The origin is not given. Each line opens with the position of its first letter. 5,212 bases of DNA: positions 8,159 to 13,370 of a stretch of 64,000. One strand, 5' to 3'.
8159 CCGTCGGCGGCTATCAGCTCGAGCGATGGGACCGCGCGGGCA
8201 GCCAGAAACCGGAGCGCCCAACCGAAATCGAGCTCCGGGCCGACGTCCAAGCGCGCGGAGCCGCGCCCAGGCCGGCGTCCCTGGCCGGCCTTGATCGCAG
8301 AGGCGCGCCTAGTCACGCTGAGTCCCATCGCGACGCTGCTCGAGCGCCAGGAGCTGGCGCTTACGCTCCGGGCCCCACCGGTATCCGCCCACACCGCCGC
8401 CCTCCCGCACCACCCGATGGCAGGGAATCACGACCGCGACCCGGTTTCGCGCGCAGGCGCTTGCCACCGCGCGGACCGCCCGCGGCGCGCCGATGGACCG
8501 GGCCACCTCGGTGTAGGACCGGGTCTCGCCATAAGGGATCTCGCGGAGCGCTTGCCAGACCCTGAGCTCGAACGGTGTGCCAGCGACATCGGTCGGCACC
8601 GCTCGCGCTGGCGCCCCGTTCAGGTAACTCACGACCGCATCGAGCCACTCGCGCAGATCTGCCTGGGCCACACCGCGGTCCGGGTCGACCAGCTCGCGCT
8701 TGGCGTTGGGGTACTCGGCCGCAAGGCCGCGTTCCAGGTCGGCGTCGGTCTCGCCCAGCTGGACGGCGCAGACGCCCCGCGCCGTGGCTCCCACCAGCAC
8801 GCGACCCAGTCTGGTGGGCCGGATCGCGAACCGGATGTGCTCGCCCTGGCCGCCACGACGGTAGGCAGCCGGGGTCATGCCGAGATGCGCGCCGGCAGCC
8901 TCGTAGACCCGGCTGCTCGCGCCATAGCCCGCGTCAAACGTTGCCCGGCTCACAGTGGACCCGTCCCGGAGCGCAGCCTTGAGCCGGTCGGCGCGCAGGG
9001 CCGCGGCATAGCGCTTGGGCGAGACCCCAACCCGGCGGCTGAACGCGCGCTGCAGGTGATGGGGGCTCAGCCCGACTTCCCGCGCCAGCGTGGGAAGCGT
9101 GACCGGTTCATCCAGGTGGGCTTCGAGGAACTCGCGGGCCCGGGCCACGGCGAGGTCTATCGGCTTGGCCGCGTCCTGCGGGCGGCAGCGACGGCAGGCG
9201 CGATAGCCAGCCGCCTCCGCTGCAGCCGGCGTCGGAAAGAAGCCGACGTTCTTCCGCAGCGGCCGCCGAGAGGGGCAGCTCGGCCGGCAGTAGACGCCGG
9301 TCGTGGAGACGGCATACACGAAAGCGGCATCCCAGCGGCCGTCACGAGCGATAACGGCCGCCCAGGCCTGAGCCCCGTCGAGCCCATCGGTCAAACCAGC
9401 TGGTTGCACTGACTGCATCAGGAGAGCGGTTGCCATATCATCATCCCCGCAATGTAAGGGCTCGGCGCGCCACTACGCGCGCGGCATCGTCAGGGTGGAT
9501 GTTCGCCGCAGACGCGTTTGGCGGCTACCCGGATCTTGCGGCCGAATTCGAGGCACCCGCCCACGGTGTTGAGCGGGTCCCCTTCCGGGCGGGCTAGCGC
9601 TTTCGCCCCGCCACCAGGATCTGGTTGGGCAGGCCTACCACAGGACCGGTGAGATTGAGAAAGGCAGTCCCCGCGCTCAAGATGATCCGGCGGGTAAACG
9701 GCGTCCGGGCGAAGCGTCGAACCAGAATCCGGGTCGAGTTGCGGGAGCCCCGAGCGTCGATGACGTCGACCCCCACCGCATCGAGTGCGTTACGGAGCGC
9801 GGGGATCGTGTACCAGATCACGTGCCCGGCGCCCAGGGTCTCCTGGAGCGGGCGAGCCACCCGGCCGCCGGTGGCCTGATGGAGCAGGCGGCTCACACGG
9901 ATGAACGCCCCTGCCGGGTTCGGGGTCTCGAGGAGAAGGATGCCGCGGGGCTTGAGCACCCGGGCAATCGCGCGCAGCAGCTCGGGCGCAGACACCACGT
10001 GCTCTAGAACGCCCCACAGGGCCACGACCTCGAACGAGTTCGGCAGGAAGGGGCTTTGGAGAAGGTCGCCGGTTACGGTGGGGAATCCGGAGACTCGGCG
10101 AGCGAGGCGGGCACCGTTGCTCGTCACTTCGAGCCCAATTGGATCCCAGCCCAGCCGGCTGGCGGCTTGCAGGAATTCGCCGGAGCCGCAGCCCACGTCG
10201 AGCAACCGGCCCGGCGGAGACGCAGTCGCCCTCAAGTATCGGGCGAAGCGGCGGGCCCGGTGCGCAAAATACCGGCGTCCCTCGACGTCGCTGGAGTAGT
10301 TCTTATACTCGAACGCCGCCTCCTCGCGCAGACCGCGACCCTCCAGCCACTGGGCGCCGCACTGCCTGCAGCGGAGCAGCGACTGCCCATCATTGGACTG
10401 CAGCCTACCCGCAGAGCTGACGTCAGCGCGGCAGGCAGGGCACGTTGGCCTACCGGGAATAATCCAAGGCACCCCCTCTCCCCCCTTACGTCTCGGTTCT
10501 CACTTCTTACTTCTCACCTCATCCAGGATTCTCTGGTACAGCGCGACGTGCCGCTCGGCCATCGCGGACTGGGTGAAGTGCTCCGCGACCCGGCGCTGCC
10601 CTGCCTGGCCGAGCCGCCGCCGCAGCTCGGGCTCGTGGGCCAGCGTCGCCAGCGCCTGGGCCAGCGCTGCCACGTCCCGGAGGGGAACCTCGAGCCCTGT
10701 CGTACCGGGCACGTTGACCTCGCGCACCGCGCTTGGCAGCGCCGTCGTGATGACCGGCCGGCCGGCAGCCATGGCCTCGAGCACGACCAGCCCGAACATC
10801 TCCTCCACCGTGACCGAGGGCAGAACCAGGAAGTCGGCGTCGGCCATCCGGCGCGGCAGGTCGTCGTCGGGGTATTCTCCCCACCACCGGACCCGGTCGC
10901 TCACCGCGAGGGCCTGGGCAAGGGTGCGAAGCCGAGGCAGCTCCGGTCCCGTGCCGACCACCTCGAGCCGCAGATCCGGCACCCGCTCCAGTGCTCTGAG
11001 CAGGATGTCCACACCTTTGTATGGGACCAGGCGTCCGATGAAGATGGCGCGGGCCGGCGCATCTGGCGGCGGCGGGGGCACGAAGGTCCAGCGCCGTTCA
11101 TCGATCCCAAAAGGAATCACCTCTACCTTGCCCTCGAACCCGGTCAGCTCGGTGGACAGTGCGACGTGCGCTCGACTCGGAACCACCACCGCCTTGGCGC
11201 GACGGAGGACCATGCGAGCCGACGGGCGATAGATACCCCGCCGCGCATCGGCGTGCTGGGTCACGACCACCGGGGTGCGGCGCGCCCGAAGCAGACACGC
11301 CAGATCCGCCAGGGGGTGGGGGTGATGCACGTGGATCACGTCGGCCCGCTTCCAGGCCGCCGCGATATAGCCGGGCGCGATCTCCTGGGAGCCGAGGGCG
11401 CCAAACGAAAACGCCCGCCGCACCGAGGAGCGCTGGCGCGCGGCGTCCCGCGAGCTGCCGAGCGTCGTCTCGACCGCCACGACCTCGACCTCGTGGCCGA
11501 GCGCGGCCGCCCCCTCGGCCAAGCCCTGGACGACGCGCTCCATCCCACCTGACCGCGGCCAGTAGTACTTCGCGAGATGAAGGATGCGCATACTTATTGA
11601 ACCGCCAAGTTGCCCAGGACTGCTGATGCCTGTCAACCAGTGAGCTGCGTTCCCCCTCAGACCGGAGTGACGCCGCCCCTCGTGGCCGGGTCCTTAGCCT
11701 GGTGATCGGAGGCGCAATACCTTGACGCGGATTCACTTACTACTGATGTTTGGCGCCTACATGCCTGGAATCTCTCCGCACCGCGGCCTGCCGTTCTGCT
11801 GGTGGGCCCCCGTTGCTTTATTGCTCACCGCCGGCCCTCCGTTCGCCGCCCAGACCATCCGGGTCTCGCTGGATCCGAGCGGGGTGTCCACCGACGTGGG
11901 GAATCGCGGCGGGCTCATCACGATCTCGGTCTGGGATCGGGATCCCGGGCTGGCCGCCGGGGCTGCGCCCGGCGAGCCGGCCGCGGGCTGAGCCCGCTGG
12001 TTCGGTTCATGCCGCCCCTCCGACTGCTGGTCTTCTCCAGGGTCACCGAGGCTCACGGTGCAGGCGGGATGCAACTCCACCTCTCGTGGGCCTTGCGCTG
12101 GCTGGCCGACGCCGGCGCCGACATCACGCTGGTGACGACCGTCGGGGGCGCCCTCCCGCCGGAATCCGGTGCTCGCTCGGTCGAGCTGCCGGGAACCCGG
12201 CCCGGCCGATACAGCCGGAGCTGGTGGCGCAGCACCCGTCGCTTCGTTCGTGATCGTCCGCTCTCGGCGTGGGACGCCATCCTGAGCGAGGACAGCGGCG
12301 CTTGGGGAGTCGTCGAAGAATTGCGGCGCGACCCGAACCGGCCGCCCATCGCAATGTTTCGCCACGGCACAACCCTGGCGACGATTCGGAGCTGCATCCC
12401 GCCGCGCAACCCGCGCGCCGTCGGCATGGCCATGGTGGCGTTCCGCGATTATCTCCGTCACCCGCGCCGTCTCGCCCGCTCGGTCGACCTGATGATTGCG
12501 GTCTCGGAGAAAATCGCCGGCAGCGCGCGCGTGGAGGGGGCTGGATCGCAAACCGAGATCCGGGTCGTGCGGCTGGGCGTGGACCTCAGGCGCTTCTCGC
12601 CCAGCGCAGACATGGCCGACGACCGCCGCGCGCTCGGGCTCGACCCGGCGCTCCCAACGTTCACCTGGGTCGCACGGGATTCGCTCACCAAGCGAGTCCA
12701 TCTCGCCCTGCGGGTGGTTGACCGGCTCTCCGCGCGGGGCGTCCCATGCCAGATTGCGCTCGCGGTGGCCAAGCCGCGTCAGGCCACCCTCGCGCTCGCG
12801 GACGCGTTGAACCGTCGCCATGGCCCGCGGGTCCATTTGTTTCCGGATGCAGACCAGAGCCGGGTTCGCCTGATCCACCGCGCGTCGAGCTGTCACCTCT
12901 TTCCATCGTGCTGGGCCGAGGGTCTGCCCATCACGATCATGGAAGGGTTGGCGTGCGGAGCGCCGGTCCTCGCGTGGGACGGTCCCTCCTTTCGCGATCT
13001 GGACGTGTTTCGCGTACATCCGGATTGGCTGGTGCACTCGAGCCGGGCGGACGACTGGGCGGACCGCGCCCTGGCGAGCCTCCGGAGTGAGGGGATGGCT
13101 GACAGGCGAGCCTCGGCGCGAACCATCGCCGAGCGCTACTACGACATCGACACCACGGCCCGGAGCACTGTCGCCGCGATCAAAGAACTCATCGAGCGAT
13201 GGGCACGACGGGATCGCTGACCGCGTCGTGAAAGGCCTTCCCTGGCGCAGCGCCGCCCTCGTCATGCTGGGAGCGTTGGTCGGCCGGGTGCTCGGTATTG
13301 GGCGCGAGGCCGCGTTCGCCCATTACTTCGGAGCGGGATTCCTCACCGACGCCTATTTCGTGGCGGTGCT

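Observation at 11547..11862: Decayed segmental duplication of a divergent promoter region brackets a 5-gene cassette in the polysaccharide locus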

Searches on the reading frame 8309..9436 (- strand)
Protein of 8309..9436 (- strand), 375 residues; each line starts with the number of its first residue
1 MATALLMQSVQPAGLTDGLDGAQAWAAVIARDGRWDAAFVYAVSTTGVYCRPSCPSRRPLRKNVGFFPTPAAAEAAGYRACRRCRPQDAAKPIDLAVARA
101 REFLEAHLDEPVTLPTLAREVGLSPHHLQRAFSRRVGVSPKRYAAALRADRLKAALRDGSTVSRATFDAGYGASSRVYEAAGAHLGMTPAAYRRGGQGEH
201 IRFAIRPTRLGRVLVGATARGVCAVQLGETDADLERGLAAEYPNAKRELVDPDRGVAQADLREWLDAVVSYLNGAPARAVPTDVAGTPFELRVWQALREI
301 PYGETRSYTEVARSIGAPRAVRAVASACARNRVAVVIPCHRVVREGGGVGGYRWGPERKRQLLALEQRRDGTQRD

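Call 63: search_protein_families(library=pfam, proteins=[window:8309-9436:-], max_evalue=0.01)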
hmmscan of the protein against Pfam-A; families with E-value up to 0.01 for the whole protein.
window:8309-9436:- (375 aa): 4 families
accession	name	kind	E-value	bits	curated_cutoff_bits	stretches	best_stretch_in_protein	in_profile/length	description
PF01035.26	DNA_binding_1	-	1.7e-33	114.7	27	1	288-367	1-80/81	6-O-methylguanine DNA methyltransferase, DNA binding domain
PF02805.21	Ada_Zn_binding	-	6.6e-30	103.4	23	1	24-86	2-64/65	Metal binding domain of Ada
PF12833.13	HTH_18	-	2.2e-18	66.8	33.6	1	117-194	1-79/80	Helix-turn-helix domain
PF00165.29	HTH_AraC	-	5e-10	39.7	26.6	1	104-143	1-40/42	Bacterial regulatory helix-turn-helix proteins, AraC family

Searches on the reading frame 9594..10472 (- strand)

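Call 63: search_protein_families(library=pfam, proteins=[window:9594-10472:-], max_evalue=0.01)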
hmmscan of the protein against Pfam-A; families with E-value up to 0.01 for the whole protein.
window:9594-10472:- (292 aa): 6 families
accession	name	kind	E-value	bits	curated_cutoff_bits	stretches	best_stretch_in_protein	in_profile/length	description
PF13489.12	Methyltransf_23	-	2.9e-22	79.6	27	1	71-238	7-162/164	Methyltransferase domain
PF08241.18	Methyltransf_11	-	3.7e-16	60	21.2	1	91-180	1-94/95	Methyltransferase domain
PF13649.12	Methyltransf_25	-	5.8e-12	46.6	27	1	91-177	2-97/97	Methyltransferase domain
PF08242.18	Methyltransf_12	-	2.4e-10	41.4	30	1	91-179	1-98/98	Methyltransferase domain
PF13847.12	Methyltransf_31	-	8.7e-09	35.6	27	1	89-187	6-115/145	Methyltransferase domain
PF07021.18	MetW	-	0.0042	17.2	21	1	84-174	11-103/193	Methionine biosynthesis protein MetW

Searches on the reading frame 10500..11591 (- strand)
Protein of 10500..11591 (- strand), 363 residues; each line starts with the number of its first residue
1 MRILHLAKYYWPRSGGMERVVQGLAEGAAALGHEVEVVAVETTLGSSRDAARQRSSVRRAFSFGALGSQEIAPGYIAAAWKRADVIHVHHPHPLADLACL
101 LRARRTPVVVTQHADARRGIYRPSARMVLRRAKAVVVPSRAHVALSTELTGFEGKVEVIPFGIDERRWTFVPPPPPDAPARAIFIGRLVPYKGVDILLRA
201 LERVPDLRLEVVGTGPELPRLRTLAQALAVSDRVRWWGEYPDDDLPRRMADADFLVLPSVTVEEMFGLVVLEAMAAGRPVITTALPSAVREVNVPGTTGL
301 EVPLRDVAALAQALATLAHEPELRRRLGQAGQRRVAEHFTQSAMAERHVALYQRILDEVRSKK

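Call 15: search_protein_families(library=pfam, proteins=[window:10500-11591:-], max_evalue=0.01)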
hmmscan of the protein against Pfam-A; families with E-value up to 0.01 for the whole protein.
window:10500-11591:- (363 aa): 8 families
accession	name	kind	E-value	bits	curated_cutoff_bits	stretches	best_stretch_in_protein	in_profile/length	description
PF00534.26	Glycos_transf_1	-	1.3e-36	126.2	26.4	1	176-333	12-171/172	Glycosyl transferases group 1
PF13692.12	Glyco_trans_1_4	-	1.2e-32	113.6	27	1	181-318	3-140/142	Glycosyl transferases group 1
PF13439.12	Glyco_transf_4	-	4e-23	82.7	28.5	1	15-166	2-169/170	Glycosyltransferase Family 4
PF13579.12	Glyco_trans_4_4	-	1.6e-19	71.2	29.7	1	15-162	1-158/158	Glycosyl transferase 4-like domain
PF20706.3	GT4-conflict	-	3.6e-14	53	26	1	77-283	100-311/385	Family 4 Glycosyltransferase in conflict systems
PF13524.12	Glyco_trans_1_2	-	9.2e-11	42.3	25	1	197-346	5-140/144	Glycosyl transferase-like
PF08323.17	Glyco_transf_5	-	0.00042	20.6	22.7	1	2-126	1-102/239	Starch synthase catalytic domain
PF13477.12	Glyco_trans_4_2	-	0.0075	16.9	23.4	0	22-113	14-107/139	Glycosyl transferase 4-like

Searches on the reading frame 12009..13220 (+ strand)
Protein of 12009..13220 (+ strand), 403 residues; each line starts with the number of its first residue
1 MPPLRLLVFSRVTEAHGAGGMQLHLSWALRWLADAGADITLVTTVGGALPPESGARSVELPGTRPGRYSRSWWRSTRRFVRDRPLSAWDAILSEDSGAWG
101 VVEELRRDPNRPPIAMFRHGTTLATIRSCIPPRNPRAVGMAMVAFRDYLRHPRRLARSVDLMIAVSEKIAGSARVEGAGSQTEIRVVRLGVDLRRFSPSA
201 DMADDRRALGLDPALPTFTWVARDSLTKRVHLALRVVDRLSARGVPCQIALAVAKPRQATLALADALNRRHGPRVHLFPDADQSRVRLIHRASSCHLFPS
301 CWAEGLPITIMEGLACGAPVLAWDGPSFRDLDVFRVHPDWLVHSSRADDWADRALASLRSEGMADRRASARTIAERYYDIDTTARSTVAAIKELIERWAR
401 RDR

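Call 15: search_protein_families(library=pfam, proteins=[window:12009-13220:+], max_evalue=0.01)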
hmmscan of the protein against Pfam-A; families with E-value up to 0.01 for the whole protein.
window:12009-13220:+ (403 aa): 5 families
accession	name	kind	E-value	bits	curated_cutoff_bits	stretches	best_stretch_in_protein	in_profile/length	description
PF00534.26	Glycos_transf_1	-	5.9e-12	45.9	26.4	1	204-366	4-164/172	Glycosyl transferases group 1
PF13692.12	Glyco_trans_1_4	-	1.7e-09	38.5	27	1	217-357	3-139/142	Glycosyl transferases group 1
PF13439.12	Glyco_transf_4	-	8e-08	32.9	28.5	1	19-195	2-170/170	Glycosyltransferase Family 4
PF13579.12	Glyco_trans_4_4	-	2.5e-06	28.4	29.7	1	19-190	1-158/158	Glycosyl transferase 4-like domain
PF20706.3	GT4-conflict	-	5.7e-05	22.7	26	1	152-322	140-310/385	Family 4 Glycosyltransferase in conflict systems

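Call 29: find_homologous_proteins(query=window:12009-13217:+, max_evalue=1e-40)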
Query window:12009-13217:+ (403 aa): 21 proteins with E <= 1e-40 among 8000 candidates.
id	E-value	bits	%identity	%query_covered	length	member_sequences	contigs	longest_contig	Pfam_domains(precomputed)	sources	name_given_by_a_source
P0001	8.3e-227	771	91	95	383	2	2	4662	PF00534.27,PF13439.13,PF20706.4,PF13692.13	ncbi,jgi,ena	-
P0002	5.4e-202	689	82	93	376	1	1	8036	PF00534.27,PF13579.13,PF13439.13,PF20706.4,PF13692.13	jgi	jgi:glycosyltransferase involved in cell wall biosynthesis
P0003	2.1e-195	667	74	100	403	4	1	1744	PF00534.27,PF13579.13,PF13439.13,PF13692.13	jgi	jgi:glycosyltransferase involved in cell wall biosynthesis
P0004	1.4e-181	622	74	95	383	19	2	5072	PF00534.27,PF13439.13,PF13692.13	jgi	jgi:glycosyltransferase involved in cell wall biosynthesis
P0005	1.5e-174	599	72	95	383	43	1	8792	PF00534.27,PF13439.13,PF13692.13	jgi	-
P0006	4.1e-174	597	72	95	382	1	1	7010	PF00534.27,PF13439.13,PF20706.4,PF13692.13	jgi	jgi:glycosyltransferase involved in cell wall biosynthesis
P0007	1.5e-155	536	61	99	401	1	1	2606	PF00534.27,PF13579.13,PF13439.13,PF20706.4,PF13692.13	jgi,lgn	jgi:glycosyltransferase involved in cell wall biosynthesis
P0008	1.3e-144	500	58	99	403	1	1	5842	PF00534.27,PF13579.13,PF13439.13,PF20706.4,PF13692.13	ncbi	-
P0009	1.1e-143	497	58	99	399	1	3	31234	PF00534.27,PF13579.13,PF13439.13,PF13692.13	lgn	-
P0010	1.5e-141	490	57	100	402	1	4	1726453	PF00534.27,PF13579.13,PF13439.13,PF20706.4,PF13692.13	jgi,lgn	jgi:glycosyltransferase involved in cell wall biosynthesis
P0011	4.0e-140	485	58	99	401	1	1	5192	PF00534.27,PF13579.13,PF13439.13,PF20706.4,PF13692.13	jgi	jgi:glycosyltransferase involved in cell wall biosynthesis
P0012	6.2e-139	481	58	99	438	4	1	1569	PF00534.27,PF13579.13,PF13439.13,PF13692.13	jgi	-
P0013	9.9e-139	481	58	98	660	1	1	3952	PF10096.15,PF00534.27,PF13579.13,PF13439.13,PF20706.4,PF13692.13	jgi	jgi:glycosyltransferase involved in cell wall biosynthesis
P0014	2.2e-138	480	58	98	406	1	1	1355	PF00534.27,PF13579.13,PF13439.13,PF13692.13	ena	-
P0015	1.1e-136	474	57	97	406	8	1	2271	PF00534.27,PF13439.13,PF13692.13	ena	-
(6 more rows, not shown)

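Call 30: find_encoding_contigs(protein=P0001, flank=10000, max_places=5)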
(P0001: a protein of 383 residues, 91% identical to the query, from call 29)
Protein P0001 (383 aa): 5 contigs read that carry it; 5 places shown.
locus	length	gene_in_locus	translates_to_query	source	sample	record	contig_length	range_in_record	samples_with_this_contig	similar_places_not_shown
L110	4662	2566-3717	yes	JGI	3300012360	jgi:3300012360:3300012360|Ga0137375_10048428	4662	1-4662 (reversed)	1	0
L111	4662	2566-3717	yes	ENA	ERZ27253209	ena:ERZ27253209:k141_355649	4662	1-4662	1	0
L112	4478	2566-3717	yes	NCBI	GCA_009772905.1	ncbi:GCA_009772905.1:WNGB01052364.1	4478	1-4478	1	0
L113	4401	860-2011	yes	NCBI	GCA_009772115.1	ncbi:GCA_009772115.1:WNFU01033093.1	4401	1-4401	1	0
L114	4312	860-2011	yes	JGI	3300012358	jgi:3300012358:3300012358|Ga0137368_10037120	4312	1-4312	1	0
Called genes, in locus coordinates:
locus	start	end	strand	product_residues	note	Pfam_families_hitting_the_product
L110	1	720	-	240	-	?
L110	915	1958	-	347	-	PF13439:Glyco_transf_4, PF13579:Glyco_trans_4_4, PF20706:GT4-conflict, PF00534:Glycos_transf_1, PF13692:Glyco_trans_1_4, PF13524:Glyco_trans_1_2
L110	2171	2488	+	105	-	PF10531:SLBB (weak)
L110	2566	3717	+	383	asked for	PF13439:Glyco_transf_4, PF20706:GT4-conflict (weak), PF00534:Glycos_transf_1, PF13692:Glyco_trans_1_4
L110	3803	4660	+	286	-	?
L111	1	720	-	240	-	?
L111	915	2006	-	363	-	PF13439:Glyco_transf_4, PF13579:Glyco_trans_4_4, PF20706:GT4-conflict, PF00534:Glycos_transf_1, PF13692:Glyco_trans_1_4, PF13524:Glyco_trans_1_2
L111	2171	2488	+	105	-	PF10531:SLBB (weak)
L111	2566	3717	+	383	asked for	PF13439:Glyco_transf_4, PF20706:GT4-conflict (weak), PF00534:Glycos_transf_1, PF13692:Glyco_trans_1_4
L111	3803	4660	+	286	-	?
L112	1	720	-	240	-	?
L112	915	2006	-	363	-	PF13439:Glyco_transf_4, PF13579:Glyco_trans_4_4, PF20706:GT4-conflict, PF00534:Glycos_transf_1, PF13692:Glyco_trans_1_4, PF13524:Glyco_trans_1_2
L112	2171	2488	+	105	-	PF10531:SLBB (weak)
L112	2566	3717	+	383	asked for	PF13439:Glyco_transf_4, PF20706:GT4-conflict (weak), PF00534:Glycos_transf_1, PF13692:Glyco_trans_1_4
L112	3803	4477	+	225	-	?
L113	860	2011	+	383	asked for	PF13439:Glyco_transf_4, PF20706:GT4-conflict (weak), PF00534:Glycos_transf_1, PF13692:Glyco_trans_1_4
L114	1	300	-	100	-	?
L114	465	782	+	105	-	PF10531:SLBB (weak)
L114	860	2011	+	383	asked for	PF13439:Glyco_transf_4, PF20706:GT4-conflict (weak), PF00534:Glycos_transf_1, PF13692:Glyco_trans_1_4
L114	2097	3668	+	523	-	PF03023:MurJ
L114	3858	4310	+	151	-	?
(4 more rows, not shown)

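Call 31: find_encoding_contigs(protein=P0002, flank=10000, max_places=5)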
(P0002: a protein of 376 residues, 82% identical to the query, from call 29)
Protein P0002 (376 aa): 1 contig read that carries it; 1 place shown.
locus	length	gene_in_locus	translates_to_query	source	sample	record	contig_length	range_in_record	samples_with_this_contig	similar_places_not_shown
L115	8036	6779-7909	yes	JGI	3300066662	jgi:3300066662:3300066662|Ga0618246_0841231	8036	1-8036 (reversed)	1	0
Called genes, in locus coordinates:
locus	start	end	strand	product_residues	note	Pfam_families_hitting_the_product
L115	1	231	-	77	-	?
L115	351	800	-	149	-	PF22381:Staph_reg_Sar_Rot (faint), PF12802:MarR_2, PF01047:MarR, PF09339:HTH_IclR (faint)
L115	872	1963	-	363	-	PF13439:Glyco_transf_4, PF13579:Glyco_trans_4_4, PF20706:GT4-conflict, PF00534:Glycos_transf_1, PF13692:Glyco_trans_1_4, PF13524:Glyco_trans_1_2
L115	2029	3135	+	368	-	PF13439:Glyco_transf_4 (faint), PF13579:Glyco_trans_4_4, PF00534:Glycos_transf_1, PF13692:Glyco_trans_1_4, PF13524:Glyco_trans_1_2 (weak)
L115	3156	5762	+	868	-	PF02563:Poly_export, PF10531:SLBB, PF22461:SLBB_2, PF10531:SLBB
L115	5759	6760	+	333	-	-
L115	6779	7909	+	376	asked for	PF13439:Glyco_transf_4, PF13579:Glyco_trans_4_4, PF20706:GT4-conflict (weak), PF00534:Glycos_transf_1, PF13692:Glyco_trans_1_4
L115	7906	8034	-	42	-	?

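Call 63: search_protein_families(library=pfam, proteins=[L115:5759-6760:+, L110:2147-2488:+], max_evalue=0.01)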
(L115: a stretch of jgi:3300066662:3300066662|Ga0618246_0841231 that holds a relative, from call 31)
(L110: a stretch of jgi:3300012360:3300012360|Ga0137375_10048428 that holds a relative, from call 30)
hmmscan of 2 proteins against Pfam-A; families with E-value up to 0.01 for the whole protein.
L115:5759-6760:+ (333 aa): 0 families

L110:2147-2488:+ (113 aa): 1 family
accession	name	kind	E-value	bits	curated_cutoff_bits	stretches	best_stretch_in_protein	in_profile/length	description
PF10531.15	SLBB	-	1e-05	25.7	27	1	71-105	2-36/55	SLBB domain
